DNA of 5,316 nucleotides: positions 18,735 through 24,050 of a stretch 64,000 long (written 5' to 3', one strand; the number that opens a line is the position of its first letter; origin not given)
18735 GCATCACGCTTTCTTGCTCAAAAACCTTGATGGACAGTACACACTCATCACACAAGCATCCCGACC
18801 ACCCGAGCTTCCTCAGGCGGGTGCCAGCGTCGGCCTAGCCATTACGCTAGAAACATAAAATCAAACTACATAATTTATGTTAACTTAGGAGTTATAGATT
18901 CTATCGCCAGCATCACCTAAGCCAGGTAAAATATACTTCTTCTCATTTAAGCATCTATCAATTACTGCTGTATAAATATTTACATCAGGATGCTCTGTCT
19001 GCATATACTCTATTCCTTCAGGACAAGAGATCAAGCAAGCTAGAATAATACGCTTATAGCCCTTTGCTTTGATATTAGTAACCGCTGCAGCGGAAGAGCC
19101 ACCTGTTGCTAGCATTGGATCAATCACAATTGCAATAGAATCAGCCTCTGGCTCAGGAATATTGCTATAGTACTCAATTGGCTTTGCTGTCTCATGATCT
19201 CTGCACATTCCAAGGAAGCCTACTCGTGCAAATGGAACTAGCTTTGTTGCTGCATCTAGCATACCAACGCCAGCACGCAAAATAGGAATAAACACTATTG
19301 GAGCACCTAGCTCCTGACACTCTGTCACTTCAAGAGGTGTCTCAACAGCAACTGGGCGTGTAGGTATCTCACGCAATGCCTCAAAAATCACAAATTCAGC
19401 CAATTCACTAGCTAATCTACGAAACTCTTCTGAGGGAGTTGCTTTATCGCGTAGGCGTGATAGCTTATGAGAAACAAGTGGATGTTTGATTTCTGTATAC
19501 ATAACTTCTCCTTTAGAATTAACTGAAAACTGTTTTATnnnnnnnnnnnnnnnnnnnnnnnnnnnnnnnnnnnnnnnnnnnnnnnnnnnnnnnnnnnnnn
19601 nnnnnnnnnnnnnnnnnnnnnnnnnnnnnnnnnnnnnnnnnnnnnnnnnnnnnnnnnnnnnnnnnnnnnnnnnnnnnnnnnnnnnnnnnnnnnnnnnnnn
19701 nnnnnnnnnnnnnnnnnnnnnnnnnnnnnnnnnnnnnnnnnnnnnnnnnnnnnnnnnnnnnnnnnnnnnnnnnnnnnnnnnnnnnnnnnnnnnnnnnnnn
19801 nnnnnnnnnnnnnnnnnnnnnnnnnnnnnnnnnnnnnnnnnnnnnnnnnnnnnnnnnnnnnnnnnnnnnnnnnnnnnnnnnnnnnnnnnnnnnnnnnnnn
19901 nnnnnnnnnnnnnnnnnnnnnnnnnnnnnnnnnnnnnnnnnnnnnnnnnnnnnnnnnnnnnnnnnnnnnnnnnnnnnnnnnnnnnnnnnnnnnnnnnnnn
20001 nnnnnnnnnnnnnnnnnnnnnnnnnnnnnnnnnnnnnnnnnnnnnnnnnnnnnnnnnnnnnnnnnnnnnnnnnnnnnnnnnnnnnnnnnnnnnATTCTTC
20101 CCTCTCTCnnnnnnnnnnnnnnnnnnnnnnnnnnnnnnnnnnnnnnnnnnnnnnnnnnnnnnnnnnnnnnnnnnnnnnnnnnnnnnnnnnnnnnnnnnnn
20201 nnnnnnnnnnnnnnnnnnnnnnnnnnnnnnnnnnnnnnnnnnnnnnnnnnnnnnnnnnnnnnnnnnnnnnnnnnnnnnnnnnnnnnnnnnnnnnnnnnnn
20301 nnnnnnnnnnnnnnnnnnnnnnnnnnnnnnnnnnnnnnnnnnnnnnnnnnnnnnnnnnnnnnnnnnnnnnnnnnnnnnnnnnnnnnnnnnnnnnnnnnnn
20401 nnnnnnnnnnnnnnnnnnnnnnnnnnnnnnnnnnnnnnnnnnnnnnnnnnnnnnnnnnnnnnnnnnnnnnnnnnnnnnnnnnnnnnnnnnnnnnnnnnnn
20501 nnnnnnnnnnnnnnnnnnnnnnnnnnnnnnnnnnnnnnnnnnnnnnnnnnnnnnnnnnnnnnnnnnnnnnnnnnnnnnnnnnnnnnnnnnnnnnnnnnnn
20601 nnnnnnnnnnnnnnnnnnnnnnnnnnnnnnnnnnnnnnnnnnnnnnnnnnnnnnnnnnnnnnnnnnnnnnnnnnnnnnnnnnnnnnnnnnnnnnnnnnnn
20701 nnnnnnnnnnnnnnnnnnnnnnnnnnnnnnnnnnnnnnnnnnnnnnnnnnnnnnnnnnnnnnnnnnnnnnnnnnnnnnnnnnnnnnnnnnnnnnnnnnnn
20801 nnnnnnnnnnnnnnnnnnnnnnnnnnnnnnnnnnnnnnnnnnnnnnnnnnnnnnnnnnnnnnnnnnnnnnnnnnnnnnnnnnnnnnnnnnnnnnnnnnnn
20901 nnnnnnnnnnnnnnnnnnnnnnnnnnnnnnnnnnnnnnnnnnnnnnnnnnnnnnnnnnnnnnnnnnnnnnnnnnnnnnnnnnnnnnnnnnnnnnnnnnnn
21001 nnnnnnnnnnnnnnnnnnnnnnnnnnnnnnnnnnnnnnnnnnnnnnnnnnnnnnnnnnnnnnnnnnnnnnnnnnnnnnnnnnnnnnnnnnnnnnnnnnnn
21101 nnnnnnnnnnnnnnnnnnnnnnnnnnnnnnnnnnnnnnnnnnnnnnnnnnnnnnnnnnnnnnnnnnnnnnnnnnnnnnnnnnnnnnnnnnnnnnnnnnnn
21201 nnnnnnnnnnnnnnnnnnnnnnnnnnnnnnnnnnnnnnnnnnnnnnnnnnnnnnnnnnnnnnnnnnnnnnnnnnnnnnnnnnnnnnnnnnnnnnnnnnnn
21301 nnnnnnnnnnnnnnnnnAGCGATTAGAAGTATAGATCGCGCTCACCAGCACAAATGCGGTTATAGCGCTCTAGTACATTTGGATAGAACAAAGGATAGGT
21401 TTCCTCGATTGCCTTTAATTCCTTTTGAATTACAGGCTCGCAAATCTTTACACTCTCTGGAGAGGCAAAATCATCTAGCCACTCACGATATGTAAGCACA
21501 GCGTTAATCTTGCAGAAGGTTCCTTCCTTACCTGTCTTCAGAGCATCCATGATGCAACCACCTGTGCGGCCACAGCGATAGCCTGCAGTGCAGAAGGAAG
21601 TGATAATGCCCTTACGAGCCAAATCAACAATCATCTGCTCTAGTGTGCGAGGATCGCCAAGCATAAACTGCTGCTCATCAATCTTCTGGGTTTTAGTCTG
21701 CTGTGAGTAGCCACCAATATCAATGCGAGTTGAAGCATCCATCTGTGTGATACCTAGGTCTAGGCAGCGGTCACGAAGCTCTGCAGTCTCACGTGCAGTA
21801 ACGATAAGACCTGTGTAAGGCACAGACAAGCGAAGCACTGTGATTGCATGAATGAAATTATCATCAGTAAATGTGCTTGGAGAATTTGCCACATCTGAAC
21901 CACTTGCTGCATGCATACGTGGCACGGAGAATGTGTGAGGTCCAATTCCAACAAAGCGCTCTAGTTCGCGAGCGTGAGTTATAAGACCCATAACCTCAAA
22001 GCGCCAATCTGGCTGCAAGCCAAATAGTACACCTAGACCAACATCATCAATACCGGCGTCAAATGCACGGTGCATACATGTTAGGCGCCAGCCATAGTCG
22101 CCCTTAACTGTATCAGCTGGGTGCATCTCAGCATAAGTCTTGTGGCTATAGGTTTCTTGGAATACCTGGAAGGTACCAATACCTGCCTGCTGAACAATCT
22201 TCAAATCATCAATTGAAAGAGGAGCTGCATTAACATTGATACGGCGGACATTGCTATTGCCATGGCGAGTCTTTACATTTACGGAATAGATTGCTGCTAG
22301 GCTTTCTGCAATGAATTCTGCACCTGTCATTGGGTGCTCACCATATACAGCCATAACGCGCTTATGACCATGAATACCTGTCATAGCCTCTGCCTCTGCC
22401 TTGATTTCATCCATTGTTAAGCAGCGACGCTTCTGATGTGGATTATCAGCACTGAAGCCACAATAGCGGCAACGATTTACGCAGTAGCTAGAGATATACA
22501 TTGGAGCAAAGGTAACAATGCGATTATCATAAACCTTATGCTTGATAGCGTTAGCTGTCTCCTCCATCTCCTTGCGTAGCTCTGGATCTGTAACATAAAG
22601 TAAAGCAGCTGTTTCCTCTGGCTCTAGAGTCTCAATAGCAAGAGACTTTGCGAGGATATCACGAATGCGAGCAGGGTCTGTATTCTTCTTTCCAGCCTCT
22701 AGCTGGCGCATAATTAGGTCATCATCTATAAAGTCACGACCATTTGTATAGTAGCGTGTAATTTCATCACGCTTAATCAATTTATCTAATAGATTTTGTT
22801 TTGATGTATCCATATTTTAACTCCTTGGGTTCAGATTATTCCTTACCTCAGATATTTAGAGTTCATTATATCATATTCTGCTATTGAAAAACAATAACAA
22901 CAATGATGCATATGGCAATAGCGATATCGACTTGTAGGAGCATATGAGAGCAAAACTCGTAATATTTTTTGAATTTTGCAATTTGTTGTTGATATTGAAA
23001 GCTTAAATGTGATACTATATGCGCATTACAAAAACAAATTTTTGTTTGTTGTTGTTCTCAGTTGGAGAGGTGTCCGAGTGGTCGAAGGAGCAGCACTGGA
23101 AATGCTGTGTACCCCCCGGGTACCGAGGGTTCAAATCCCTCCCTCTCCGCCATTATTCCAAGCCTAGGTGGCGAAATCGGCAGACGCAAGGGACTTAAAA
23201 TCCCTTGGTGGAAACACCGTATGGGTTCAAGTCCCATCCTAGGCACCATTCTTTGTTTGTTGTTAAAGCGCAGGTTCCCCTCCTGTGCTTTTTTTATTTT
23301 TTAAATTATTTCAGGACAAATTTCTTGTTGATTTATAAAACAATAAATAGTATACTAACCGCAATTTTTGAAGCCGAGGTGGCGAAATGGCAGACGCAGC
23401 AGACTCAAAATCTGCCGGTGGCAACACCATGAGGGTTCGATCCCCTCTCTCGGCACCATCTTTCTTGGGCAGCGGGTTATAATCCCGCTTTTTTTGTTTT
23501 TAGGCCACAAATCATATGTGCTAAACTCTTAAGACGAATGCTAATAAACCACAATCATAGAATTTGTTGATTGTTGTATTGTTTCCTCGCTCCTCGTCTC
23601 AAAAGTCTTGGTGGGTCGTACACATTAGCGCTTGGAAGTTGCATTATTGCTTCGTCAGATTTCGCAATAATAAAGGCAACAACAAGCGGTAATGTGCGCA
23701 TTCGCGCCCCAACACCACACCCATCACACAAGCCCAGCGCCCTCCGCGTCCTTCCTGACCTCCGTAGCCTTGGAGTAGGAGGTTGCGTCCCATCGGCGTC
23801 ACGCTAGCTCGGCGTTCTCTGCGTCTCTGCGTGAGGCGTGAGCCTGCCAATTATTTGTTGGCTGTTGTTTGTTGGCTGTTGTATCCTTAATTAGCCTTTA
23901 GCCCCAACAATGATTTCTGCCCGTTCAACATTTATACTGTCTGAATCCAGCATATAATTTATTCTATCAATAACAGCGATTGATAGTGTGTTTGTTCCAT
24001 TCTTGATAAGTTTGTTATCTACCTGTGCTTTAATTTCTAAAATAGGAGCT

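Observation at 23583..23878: Family B element: a conserved ~150-250 bp intergenic sequence with a covarying stem, a candidate novel structured ncRNA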

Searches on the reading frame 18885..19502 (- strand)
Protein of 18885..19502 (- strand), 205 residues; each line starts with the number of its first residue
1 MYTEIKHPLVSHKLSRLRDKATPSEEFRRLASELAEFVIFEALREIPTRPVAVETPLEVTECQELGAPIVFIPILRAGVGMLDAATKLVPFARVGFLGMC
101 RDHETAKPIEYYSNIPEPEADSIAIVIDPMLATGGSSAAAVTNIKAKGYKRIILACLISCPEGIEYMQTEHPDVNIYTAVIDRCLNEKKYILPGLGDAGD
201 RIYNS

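Call 11: search_protein_families(library=pfam, proteins=[window:18885-19502:-])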
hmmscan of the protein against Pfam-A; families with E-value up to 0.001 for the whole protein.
window:18885-19502:- (205 aa): 2 families
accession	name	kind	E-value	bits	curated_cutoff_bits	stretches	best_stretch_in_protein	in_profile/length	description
PF14681.12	UPRTase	-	1.3e-65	221.2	27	1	6-204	3-205/206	Uracil phosphoribosyltransferase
PF00156.33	Pribosyltran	-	2.8e-06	27.2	26.3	1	67-163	29-129/158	Phosphoribosyl transferase domain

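Call 48: find_encoding_contigs(protein=window:18885-19502:-, flank=2500, max_places=4)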
Protein window:18885-19502:- (205 aa): 4 contigs read that carry it; 4 places shown.
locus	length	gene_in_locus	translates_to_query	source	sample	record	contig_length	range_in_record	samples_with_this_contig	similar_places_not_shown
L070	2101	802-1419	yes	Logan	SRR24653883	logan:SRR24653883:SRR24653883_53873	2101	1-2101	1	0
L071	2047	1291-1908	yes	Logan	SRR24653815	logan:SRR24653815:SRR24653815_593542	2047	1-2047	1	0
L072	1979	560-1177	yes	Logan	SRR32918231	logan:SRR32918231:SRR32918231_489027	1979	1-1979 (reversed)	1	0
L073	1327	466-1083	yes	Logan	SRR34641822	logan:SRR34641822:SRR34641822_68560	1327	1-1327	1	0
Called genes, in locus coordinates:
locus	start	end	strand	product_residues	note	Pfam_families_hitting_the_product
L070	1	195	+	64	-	?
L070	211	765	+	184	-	PF01613:Flavin_Reduct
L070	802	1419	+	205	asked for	PF14681:UPRTase, PF00156:Pribosyltran (weak)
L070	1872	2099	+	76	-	?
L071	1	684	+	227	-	?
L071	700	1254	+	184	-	PF01613:Flavin_Reduct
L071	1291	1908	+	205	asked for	PF14681:UPRTase, PF00156:Pribosyltran (weak)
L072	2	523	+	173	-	?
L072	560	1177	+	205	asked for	PF14681:UPRTase, PF00156:Pribosyltran (weak)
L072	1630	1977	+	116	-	?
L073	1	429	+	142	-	?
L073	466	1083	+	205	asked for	PF14681:UPRTase, PF00156:Pribosyltran (weak)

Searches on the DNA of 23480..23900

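Call 60: search_rna_families(source=window, start=23480, end=23900, threshold=evalue, max_evalue=10)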
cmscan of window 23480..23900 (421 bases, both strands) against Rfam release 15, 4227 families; matches with E-value up to 10: 1.
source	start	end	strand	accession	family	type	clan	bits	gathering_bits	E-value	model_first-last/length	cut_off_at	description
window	23624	23693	+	RF03487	mir-4423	Gene; miRNA;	-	23.2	78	0.023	1-80/80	no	mir-4423 microRNA precursor family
